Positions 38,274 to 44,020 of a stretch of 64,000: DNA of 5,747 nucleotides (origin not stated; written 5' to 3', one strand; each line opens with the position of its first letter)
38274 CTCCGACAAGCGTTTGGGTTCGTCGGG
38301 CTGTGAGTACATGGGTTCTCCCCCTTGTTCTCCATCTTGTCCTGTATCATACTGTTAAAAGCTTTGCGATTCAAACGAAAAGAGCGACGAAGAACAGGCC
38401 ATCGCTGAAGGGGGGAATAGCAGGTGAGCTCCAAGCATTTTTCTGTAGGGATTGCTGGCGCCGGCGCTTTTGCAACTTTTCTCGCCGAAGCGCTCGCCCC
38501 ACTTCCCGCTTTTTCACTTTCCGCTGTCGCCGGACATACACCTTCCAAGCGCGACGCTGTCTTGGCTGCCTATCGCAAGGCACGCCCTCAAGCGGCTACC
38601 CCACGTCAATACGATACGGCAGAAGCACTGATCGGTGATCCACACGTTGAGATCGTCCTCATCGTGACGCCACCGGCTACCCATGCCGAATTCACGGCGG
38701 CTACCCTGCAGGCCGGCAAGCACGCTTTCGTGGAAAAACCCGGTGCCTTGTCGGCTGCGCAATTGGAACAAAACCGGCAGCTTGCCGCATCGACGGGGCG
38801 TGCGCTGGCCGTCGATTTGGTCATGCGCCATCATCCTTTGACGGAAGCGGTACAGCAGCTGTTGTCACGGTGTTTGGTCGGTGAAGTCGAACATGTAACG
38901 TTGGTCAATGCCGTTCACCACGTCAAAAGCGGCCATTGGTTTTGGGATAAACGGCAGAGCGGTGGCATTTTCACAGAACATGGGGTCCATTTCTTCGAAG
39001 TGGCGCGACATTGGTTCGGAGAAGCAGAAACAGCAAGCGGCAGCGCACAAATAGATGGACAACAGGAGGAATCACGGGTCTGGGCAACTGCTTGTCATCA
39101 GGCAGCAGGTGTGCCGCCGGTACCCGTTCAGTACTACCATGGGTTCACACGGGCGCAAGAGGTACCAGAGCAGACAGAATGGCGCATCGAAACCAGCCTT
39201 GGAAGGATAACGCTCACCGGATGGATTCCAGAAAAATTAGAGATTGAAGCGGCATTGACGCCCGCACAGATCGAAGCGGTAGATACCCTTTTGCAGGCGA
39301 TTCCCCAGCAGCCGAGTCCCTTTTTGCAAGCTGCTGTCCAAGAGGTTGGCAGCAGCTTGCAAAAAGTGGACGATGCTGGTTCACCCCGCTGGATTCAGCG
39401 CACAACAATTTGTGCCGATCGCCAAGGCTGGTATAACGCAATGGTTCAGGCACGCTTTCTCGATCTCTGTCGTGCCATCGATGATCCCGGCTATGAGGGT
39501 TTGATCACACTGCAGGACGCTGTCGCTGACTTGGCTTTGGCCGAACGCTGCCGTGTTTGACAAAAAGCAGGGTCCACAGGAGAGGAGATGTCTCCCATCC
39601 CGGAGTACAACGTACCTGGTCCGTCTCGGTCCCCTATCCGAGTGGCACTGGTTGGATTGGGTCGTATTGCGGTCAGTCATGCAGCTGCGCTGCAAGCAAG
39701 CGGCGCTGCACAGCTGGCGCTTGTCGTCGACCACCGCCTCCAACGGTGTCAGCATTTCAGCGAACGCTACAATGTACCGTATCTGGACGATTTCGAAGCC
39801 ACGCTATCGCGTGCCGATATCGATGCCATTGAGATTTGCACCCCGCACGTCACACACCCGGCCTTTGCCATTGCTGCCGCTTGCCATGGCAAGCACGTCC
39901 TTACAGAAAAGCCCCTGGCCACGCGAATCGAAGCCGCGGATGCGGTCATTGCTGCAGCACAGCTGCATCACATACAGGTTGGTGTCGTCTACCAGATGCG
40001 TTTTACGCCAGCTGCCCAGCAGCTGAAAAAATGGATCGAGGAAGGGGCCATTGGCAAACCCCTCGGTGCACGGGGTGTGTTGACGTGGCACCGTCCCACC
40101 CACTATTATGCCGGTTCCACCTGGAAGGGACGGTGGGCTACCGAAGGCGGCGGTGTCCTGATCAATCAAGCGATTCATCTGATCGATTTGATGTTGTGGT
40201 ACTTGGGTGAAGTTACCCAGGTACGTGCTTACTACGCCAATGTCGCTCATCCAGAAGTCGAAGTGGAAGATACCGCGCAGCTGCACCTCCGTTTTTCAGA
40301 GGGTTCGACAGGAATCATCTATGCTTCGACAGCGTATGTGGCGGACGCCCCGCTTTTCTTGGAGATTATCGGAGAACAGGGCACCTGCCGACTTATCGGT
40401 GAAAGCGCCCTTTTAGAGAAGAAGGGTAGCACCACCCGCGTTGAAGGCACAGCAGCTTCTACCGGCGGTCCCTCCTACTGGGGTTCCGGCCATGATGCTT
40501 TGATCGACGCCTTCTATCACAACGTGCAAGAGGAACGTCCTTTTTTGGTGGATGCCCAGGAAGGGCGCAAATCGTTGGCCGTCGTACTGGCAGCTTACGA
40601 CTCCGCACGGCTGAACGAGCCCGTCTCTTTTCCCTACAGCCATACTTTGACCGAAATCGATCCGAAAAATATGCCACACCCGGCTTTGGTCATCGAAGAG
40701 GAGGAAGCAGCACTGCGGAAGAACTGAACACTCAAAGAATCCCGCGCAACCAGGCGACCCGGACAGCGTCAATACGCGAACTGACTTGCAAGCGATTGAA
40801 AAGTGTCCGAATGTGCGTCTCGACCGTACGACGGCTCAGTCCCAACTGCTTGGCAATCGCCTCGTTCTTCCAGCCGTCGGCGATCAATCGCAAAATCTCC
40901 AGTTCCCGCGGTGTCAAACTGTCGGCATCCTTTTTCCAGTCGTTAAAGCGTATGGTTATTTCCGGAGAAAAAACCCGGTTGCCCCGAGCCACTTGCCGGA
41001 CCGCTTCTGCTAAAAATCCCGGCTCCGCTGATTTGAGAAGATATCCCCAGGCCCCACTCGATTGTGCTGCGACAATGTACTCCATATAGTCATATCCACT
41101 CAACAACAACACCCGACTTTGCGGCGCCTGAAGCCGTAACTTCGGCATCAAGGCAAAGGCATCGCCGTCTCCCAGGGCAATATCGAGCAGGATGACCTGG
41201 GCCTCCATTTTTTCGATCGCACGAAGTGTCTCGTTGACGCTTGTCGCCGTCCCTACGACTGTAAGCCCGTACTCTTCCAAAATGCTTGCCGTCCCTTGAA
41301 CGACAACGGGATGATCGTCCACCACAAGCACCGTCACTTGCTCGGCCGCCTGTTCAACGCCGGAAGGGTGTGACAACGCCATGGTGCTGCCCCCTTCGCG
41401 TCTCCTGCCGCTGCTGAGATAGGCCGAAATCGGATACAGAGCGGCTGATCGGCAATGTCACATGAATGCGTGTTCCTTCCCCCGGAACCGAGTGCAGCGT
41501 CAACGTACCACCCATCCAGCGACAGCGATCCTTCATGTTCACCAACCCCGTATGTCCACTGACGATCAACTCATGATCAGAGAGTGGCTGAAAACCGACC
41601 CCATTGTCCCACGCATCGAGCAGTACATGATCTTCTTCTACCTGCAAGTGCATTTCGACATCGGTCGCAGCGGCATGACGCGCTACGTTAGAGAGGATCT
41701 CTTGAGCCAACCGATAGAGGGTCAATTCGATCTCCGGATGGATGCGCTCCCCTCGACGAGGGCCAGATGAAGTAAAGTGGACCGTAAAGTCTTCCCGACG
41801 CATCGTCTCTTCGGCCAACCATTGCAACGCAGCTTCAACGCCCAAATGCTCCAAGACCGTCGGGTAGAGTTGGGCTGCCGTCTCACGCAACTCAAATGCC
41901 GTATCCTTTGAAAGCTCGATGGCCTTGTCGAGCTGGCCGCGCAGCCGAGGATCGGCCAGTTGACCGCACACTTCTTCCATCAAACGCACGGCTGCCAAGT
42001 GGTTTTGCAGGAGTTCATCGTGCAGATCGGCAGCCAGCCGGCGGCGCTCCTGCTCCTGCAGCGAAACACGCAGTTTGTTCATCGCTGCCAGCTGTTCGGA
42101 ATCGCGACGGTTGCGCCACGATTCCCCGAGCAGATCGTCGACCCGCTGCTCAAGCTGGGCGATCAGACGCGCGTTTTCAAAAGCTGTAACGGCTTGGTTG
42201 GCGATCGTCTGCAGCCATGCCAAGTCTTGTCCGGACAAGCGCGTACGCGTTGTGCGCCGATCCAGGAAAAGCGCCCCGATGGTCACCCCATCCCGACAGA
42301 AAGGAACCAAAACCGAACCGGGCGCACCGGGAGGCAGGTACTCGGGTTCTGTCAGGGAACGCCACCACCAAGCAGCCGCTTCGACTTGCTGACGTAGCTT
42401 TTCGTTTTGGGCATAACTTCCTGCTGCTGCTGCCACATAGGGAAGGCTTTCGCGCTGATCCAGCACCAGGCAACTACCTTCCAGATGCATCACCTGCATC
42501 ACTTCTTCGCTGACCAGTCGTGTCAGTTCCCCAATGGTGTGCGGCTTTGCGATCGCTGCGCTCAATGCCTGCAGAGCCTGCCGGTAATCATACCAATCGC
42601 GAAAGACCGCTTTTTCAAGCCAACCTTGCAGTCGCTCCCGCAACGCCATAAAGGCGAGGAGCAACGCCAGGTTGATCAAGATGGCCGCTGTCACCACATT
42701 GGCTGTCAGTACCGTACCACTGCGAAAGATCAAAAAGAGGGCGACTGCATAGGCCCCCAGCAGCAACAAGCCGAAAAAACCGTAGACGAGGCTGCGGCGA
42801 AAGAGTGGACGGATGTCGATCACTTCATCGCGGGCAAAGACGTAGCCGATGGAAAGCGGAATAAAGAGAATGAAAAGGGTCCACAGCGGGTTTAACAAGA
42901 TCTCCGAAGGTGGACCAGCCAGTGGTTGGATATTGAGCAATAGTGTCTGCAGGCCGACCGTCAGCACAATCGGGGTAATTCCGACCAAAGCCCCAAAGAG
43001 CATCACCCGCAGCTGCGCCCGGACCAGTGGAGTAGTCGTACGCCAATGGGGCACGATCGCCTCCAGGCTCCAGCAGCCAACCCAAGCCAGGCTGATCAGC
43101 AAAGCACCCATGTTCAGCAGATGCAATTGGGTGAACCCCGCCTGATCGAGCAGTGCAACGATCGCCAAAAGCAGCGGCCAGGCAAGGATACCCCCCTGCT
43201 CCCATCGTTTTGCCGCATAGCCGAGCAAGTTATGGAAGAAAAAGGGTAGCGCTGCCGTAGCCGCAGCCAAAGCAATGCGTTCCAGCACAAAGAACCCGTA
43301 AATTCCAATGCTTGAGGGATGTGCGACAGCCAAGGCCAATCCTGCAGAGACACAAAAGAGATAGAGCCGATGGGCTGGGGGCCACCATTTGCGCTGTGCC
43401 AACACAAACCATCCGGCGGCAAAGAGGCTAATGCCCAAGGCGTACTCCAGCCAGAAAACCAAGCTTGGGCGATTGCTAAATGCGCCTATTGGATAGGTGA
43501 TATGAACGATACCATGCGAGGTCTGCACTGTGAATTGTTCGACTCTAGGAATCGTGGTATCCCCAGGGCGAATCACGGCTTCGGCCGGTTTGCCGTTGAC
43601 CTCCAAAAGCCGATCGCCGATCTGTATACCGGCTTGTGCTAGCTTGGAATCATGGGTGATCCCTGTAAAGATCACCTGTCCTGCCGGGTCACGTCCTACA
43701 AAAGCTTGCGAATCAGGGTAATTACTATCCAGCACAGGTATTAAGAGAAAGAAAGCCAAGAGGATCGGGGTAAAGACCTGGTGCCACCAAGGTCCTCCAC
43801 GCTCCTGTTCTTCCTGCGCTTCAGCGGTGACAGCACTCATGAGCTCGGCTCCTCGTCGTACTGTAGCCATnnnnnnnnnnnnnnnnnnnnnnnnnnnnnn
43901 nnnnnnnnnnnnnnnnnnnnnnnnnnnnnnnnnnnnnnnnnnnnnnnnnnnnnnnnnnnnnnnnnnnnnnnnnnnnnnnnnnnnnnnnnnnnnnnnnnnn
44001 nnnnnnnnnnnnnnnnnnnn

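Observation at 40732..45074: ComQXPA-like quorum-sensing cassette in non-canonical order, with a PDZ-loop kinase and a peptide ending in Cys-Trp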

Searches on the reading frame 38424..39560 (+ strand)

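Call 78: search_protein_families(library=pfam, proteins=[window:38424-39560:+], max_evalue=0.00001)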
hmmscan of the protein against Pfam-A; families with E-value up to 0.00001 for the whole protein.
window:38424-39560:+ (378 aa): 2 families
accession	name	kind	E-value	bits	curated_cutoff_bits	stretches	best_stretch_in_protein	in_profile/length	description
PF01408.29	GFO_IDH_MocA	-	3.6e-18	66.8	24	1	6-131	1-119/120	Oxidoreductase family, NAD-binding Rossmann fold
PF22725.1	GFO_IDH_MocA_C3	-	1.1e-08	35.6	27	1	142-216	3-81/124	GFO/IDH/MocA C-terminal domain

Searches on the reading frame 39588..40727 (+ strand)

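Call 78: search_protein_families(library=pfam, proteins=[window:39588-40727:+], max_evalue=0.00001)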
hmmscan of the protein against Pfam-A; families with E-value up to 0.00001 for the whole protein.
window:39588-40727:+ (379 aa): 3 families
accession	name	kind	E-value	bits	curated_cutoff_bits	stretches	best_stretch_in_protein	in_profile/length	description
PF22725.1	GFO_IDH_MocA_C3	-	4.3e-30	104.7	27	1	144-267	2-123/124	GFO/IDH/MocA C-terminal domain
PF01408.29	GFO_IDH_MocA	-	3.3e-25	89.5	24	1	17-133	1-118/120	Oxidoreductase family, NAD-binding Rossmann fold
PF02894.22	GFO_IDH_MocA_C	-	1.9e-22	80.6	22.9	1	147-347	1-217/218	Oxidoreductase family, C-terminal alpha/beta domain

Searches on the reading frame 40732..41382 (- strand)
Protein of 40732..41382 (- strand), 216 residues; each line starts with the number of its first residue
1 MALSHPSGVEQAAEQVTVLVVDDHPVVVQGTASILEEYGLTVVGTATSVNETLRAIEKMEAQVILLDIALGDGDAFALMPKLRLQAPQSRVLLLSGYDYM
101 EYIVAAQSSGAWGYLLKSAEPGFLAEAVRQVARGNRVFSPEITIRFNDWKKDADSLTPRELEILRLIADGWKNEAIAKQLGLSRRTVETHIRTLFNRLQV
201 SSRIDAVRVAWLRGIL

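Call 3: search_protein_families(library=pfam, proteins=[window:40732-41382:-], max_evalue=1)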
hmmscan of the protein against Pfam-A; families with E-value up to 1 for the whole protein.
window:40732-41382:- (216 aa): 19 families
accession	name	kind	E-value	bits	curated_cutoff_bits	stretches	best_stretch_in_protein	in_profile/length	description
PF00072.30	Response_reg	-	7.8e-21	74.8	30.2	1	18-128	1-110/111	Response regulator receiver domain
PF00196.25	GerE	-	1.2e-19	70.1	23.5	1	154-210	1-57/57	Bacterial regulatory proteins, luxR family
PF13384.12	HTH_23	-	1.5e-07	31.4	24.6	1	160-193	7-39/50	Homeodomain-like domain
PF08281.18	Sigma70_r4_2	-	2.9e-07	30.5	25.7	1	155-192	10-48/54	Sigma-70, region 4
PF13551.12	HTH_29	-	3.4e-05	24.3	28.1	1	162-192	3-34/64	Winged helix-turn helix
PF13518.12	HTH_28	-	3.9e-05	24.1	25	1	161-192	3-34/52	Helix-turn-helix domain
PF08279.18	HTH_11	-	0.00019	21.7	25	1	160-194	2-39/55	HTH domain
PF04545.22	Sigma70_r4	-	0.00058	19.8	24.1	1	154-198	3-48/50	Sigma-70, region 4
PF13730.12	HTH_36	-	0.0013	18.9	25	1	173-194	28-49/55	Helix-turn-helix domain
PF04967.18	HTH_10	-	0.0022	18.2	23.1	1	174-194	27-47/53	HTH DNA binding domain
PF14493.12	HTH_40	-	0.0045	17.7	27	1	164-196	6-38/89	Helix-turn-helix domain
PF02796.21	HTH_7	-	0.0051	17.4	23.8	1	161-187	12-38/45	Helix-turn-helix domain of resolvase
PF13412.12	HTH_24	-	0.0076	16.3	21.9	1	161-194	6-41/48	Winged helix-turn-helix DNA-binding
PF25212.1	HVO_A0114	-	0.015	15.5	27.6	1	143-194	7-60/84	HVO_A0114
PF24409.1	wHTH-PRTase_assc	-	0.042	14.3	27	1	162-195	2-36/83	wHTH-PRTase associated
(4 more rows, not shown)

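Call 4: search_protein_families(library=ncbifam, proteins=[window:40732-41382:-], max_evalue=1)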
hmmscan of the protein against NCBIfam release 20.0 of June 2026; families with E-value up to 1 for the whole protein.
window:40732-41382:- (216 aa): 118 families (the best 25 are shown)
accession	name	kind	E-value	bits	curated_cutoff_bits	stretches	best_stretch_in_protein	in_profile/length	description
NF052445.1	RespRegMctR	equivalog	9e-42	142.8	300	1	16-211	2-200/205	two-component system response regulator MctR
NF007935.0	PRK10651.1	equivalog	9.2e-39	132.8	250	1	12-207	3-207/216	two-component system response regulator NarL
NF047785.1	respo_reg_MadR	equivalog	1.1e-35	122.8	300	1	16-215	1-208/209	MadR family response regulator transcription factor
NF007708.0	PRK10403.1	equivalog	1.9e-30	105.9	343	1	15-207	6-205/215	nitrate/nitrite response regulator protein NarP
NF011896.0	PRK15369.1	equivalog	3.5e-28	98.6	242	1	15-205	3-199/211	two component system response regulator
NF007018.1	PRK09483.1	equivalog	3.5e-25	88.9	280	1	16-213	2-206/217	UvrY/SirA/GacA family response regulator transcription factor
NF007685.0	PRK10360.1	equivalog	1e-23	84.2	258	1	16-207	2-189/196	response regulator transcription factor UhpA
NF007403.0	PRK09935.1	equivalog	4e-19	69.1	271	1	16-210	4-204/210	fimbria biosynthesis transcriptional regulator FimZ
NF041830.1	RR_TF_ErdR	exception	2.1e-18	66.9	390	1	17-207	3-202/213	response regulator transcription factor ErdR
NF006900.1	PRK09390.1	equivalog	2.3e-17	63.2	255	1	14-210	3-197/203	response regulator FixJ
NF007419.0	PRK09958.1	equivalog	2.5e-16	59.9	251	1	18-209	3-197/204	acid-sensing system DNA-binding response regulator EvgA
NF040749.1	tetrathio_RR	equivalog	1.2e-15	57.7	290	1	18-204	2-182/191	tetrathionate respiration response regulator TtrR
NF008098.0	PRK10840.1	equivalog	9.4e-14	51.4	235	1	15-204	3-199/216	response regulator transcription factor RcsB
NF033791.1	ActR_PrrA_rreg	equivalog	1.3e-13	51.3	250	1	17-130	3-115/173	ActR/PrrA/RegA family redox response regulator transcription factor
NF007505.1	PRK10100.1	equivalog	1.9e-13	50.5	250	1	48-210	27-199/204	biofilm master transcriptional regulator CsgD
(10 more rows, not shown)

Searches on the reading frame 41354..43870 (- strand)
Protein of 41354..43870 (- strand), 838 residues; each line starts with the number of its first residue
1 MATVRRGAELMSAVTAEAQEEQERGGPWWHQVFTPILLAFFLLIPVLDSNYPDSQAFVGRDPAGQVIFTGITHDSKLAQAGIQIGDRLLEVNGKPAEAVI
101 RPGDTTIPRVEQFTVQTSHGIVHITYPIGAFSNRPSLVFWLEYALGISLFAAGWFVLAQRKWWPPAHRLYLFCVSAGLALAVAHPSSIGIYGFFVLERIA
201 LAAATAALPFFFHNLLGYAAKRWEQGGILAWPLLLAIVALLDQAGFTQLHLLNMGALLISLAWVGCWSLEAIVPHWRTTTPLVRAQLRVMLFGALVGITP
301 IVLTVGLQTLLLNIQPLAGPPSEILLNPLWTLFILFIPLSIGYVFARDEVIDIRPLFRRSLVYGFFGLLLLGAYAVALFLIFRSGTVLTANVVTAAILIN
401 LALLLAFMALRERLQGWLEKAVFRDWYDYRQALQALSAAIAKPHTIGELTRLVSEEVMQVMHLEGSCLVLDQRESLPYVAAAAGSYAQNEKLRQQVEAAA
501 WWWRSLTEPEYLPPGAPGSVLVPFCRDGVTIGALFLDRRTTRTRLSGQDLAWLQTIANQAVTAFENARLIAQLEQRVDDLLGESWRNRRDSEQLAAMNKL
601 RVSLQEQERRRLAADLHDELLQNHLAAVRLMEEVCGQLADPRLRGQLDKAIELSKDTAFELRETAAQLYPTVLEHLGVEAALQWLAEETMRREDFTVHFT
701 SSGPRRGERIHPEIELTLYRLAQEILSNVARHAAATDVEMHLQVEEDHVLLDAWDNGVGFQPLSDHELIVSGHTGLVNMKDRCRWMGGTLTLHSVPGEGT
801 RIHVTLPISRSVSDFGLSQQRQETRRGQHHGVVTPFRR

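Call 3: search_protein_families(library=pfam, proteins=[window:41354-43870:-], max_evalue=1)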
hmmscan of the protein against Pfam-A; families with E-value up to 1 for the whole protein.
window:41354-43870:- (838 aa): 9 families
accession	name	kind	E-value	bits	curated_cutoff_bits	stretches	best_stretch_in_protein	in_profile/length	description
PF02518.31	HATPase_c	-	1.2e-12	48.7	26.4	1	715-808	3-109/111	Histidine kinase-, DNA gyrase B-, and HSP90-like ATPase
PF07730.19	HisKA_3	-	4.3e-08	34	24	1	608-673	1-68/68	Histidine kinase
PF13185.12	GAF_2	-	1.4e-06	28.9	28.6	1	444-565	2-136/136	GAF domain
PF17820.7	PDZ_6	-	4.7e-05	23.5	27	1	72-95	6-29/54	PDZ domain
PF13492.12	GAF_3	-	0.00015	22.6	27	1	455-566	11-129/129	GAF domain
PF00595.29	PDZ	-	0.001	19.8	23.2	1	65-98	26-59/81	PDZ domain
PF01590.32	GAF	-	0.0011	19.9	22.4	1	452-563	8-132/133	GAF domain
PF11849.14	DUF3369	-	0.0073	17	27.2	1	437-573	28-168/168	Domain of unknown function (DUF3369)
PF13581.12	HATPase_c_2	-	0.084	13.3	27.4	1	722-764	36-83/127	Histidine kinase-like ATPase domain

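Call 4: search_protein_families(library=ncbifam, proteins=[window:41354-43870:-], max_evalue=1)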
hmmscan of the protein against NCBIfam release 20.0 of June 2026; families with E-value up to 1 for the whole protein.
window:41354-43870:- (838 aa): 14 families
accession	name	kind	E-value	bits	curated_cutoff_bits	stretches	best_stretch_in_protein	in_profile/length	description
NF052443.1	SensHisKinMctS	equivalog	2e-34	118.7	700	1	592-811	234-451/457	two-component system sensor histidine kinase MctS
NF052531.1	Strep_LiaS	equivalog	2.2e-29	102.8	450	1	557-808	84-327/328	envelope stress sensor histidine kinase LiaS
NF008649.0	PRK11644.1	equivalog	3.2e-26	92.1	408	1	580-808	282-496/499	signal transduction histidine-protein kinase/phosphatase UhpB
NF047786.1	his_kin_MadS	equivalog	1.9e-25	89.9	500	1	519-807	130-434/434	MadS family sensor histidine kinase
NF007896.0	PRK10600.1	equivalog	4.2e-15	55.4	578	1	607-809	389-586/598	nitrate/nitrite two-component system sensor histidine kinase NarX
NF047322.1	HK_morpho_MacS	equivalog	1.2e-10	41.2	300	1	588-807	164-367/367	MacS family sensor histidine kinase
NF008184.0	PRK10935.1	equivalog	2.3e-10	39.7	553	1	659-809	416-560/565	nitrate/nitrite two-component system sensor histidine kinase NarQ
TIGR02916.1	PEP_his_kin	equivalog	6.2e-07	28.4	300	2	384-494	259-368/679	XrtA/PEP-CTERM system histidine kinase PrsK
NF041832.1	near_NosP_CTERM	subfamily_domain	0.0019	17.3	400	1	709-761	113-164/370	NahK/ErcS family hybrid sensor histidine kinase/response regulator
NF040691.1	MtrAB_MtrB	equivalog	0.002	17.2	450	1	720-808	390-492/507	MtrAB system histidine kinase MtrB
NF011874.0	PRK15347.1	equivalog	0.027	12.5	852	1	728-810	524-616/921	two component system sensor kinase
NF010411.0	PRK13837.1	equivalog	0.037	12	647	1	775-833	642-701/828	two-component system VirA-like sensor kinase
NF008298.1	PRK11086.1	subfamily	0.055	11.9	520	1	732-810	441-527/529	DcuS/MalK family sensor histidine kinase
NF040960.1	MamE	equivalog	0.16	10.5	800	1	64-97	466-500/659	magnetosome formation protease MamE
